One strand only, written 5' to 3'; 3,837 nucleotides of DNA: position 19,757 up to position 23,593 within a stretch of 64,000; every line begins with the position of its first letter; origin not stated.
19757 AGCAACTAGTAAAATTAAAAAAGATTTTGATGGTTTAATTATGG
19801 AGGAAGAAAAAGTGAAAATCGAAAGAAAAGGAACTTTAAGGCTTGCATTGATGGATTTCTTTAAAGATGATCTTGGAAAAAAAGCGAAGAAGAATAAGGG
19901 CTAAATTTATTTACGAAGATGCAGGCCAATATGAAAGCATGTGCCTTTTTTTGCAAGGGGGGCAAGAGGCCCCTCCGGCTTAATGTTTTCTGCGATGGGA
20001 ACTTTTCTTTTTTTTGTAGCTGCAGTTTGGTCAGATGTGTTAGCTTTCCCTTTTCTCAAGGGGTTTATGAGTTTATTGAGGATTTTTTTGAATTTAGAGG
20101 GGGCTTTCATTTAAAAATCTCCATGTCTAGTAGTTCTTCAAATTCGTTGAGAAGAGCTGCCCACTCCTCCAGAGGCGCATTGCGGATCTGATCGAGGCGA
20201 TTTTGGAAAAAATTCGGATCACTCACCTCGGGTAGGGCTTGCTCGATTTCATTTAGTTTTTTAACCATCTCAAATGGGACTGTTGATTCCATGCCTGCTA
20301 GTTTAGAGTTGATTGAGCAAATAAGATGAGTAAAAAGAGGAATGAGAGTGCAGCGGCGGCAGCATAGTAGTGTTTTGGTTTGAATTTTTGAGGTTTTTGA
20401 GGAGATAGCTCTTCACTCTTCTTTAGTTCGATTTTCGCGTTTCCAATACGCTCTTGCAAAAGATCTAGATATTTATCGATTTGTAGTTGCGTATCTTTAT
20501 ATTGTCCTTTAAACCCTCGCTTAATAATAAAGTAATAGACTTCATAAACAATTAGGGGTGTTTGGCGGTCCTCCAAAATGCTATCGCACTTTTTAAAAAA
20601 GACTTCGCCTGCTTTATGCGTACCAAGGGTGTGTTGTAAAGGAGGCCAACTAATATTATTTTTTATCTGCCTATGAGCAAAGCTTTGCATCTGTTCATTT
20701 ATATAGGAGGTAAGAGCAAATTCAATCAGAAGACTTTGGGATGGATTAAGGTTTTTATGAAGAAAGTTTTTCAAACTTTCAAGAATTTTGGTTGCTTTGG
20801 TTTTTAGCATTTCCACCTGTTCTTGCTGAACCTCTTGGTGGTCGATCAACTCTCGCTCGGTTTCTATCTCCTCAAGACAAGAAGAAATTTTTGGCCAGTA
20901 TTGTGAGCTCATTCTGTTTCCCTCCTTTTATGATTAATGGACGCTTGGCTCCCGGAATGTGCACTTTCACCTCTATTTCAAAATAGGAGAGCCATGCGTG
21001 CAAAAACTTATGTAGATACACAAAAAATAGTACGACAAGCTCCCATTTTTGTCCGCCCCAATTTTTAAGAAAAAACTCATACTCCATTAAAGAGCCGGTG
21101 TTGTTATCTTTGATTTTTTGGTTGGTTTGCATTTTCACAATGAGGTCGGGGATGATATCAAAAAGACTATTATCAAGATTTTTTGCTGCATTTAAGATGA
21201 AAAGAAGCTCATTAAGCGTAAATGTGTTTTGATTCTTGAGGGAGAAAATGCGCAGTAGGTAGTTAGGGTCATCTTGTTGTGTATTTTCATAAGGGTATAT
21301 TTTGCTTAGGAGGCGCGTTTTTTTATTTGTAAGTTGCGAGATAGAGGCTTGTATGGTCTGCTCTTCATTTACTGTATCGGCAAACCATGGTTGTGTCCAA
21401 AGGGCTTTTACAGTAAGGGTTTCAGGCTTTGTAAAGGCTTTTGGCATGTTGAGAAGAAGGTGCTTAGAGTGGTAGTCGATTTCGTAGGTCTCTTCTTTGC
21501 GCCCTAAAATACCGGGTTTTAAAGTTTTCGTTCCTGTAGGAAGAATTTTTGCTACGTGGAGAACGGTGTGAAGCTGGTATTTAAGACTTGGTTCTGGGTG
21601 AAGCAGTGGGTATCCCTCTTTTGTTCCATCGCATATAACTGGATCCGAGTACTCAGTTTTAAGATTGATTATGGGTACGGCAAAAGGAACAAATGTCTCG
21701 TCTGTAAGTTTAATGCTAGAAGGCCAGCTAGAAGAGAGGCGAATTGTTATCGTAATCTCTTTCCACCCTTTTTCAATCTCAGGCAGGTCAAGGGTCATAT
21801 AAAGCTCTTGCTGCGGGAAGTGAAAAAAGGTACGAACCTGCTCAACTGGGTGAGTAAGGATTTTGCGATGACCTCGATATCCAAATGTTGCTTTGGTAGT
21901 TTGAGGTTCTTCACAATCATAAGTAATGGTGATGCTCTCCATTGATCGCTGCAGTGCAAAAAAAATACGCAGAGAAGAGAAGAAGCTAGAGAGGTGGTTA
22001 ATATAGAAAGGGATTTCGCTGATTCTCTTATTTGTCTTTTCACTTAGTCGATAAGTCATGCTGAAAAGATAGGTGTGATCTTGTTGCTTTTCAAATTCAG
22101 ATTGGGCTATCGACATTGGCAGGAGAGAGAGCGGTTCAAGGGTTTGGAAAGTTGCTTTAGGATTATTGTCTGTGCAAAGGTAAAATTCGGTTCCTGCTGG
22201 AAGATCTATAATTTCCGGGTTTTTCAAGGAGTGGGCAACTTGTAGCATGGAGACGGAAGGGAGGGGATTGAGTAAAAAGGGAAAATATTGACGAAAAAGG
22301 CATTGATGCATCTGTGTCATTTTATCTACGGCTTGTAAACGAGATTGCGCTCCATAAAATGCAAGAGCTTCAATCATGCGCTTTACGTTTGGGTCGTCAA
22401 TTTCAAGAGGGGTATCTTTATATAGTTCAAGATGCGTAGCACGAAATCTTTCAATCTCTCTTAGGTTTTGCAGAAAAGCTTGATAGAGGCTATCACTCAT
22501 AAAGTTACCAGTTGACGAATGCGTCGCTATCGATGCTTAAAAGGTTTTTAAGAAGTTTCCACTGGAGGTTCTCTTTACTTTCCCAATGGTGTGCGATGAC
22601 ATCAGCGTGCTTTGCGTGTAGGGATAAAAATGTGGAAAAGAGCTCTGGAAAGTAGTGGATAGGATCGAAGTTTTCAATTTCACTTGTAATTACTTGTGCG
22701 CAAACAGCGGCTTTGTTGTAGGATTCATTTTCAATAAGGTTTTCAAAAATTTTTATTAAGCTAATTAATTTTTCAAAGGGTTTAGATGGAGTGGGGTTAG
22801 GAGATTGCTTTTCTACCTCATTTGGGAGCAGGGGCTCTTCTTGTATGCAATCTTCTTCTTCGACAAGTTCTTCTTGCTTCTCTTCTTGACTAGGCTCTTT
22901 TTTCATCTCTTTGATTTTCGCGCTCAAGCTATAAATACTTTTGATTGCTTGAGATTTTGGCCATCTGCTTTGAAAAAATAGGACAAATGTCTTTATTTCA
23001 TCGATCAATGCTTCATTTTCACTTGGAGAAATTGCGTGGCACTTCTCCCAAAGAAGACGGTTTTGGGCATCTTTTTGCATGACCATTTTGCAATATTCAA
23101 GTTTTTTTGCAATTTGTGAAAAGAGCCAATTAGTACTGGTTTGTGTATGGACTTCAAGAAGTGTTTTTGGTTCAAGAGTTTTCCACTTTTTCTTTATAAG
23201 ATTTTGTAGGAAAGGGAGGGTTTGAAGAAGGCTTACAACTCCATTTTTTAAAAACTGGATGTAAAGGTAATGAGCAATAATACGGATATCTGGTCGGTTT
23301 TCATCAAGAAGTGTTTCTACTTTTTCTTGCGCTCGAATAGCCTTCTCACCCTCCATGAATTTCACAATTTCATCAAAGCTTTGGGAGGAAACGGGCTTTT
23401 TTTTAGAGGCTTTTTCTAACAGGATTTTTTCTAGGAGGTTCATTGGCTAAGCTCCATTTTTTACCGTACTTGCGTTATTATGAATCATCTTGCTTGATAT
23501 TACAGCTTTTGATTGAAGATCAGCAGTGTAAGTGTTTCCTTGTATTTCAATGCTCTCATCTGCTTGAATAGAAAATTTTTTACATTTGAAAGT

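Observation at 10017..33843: Near-complete type VI secretion system in a chlamydial chromosome that also encodes the T3SS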

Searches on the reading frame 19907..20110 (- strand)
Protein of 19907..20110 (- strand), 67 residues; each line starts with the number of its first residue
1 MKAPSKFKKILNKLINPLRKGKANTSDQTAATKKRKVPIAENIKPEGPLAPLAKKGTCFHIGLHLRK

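Call 56: search_protein_families(library=pfam, proteins=[window:19907-20110:-], max_evalue=0.01)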
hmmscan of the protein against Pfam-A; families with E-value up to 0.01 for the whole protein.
window:19907-20110:- (67 aa): 0 families

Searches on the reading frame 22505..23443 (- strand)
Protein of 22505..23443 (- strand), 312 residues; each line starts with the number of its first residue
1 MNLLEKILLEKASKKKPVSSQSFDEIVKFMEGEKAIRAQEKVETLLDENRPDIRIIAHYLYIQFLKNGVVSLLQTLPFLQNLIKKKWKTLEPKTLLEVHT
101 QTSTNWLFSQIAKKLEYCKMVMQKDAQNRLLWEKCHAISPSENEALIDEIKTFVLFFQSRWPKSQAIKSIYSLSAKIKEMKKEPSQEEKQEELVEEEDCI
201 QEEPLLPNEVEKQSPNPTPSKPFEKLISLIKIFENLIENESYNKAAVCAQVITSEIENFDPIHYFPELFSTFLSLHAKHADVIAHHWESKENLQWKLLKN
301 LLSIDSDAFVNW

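Call 3: search_protein_families(library=pfam, proteins=[window:22505-23443:-], max_evalue=0.01)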
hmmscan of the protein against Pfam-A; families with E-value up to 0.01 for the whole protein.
window:22505-23443:- (312 aa): 1 family
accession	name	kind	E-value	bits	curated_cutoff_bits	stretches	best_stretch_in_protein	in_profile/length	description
PF06812.17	ImpA_N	-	0.0013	19.2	26.9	1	38-93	46-101/119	ImpA, N-terminal, type VI secretion system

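Call 5: search_protein_families(library=ncbifam, proteins=[window:22505-23443:-], max_evalue=0.01)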
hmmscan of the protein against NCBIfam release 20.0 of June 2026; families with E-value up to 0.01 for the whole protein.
window:22505-23443:- (312 aa): 2 families
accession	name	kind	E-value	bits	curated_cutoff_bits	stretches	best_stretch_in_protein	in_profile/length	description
NF041244.1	IglI_fam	subfamily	4e-59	200.9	100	1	23-311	1-290/290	type VI secretion system protein IglI family protein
TIGR03362.1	VI_chp_7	equivalog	0.00021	20.4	230.1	1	39-145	49-153/476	type VI secretion system protein TssA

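Call 62: search_protein_representatives(protein=window:22505-23443:-)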
Query: 312 residues. Proteins with E-value up to 0.001 (for the whole library): 456; up to 1e-10: 224; up to 1e-30: 23. The best 150 are listed.
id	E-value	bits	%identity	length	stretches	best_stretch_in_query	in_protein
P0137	2.7e-199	677.2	100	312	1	1-312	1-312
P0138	2.6e-46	175.0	33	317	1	18-312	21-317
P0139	4.0e-42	161.3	35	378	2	12-221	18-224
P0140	1.2e-41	159.7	37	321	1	3-312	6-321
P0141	2.4e-41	158.7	35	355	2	20-229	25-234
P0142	2.7e-40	155.3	37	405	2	18-203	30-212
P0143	4.2e-40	154.7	35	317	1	15-312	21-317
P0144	6.6e-40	154.0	37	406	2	17-205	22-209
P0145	1.1e-39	153.3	33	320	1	14-312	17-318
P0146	3.3e-39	151.7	33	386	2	14-206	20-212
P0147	1.1e-35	140.1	34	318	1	3-309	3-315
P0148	1.7e-34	136.2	35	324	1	17-312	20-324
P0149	2.3e-34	135.8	29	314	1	13-312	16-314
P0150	2.5e-33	132.4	30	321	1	12-312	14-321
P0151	9.3e-33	130.5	28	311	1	15-312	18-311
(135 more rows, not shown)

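Call 63: list_cluster_members(proteins=[P0138, P0139, P0140, P0141, P0142, P0143, P0144, P0145, P0146, P0147])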
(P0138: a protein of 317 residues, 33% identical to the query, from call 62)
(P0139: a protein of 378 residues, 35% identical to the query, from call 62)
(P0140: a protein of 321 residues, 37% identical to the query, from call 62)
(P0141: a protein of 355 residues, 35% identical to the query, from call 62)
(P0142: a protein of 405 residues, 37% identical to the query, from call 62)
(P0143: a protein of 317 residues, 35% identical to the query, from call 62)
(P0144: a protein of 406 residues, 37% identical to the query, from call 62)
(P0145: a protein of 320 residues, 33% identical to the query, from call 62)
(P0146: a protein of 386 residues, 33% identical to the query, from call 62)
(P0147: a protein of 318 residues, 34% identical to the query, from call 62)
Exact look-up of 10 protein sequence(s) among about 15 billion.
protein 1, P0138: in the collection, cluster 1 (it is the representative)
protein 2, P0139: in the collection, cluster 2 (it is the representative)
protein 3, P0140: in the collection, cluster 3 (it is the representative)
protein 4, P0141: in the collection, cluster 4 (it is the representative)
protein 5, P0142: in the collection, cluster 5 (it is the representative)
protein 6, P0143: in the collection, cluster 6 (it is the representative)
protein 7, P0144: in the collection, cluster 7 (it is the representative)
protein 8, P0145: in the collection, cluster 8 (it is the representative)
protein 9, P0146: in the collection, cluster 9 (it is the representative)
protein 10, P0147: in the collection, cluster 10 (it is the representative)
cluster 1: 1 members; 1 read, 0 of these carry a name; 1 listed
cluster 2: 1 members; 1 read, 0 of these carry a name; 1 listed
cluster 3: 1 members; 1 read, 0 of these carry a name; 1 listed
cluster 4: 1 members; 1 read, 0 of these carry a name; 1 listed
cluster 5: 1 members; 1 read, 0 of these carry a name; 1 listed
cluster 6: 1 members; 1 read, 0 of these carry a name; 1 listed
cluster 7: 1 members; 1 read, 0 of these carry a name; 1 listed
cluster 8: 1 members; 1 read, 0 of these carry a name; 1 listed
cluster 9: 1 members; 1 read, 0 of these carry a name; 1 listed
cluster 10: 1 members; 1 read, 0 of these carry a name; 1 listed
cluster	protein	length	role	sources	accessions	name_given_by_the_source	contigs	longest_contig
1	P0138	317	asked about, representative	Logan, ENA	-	-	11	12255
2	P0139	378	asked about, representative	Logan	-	-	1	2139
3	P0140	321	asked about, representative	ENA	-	-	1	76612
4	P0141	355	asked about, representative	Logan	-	-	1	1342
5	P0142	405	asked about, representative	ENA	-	-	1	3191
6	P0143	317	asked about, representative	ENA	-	-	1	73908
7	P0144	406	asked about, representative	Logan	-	-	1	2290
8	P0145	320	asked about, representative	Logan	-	-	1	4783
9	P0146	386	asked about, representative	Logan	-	-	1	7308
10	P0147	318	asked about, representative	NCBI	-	-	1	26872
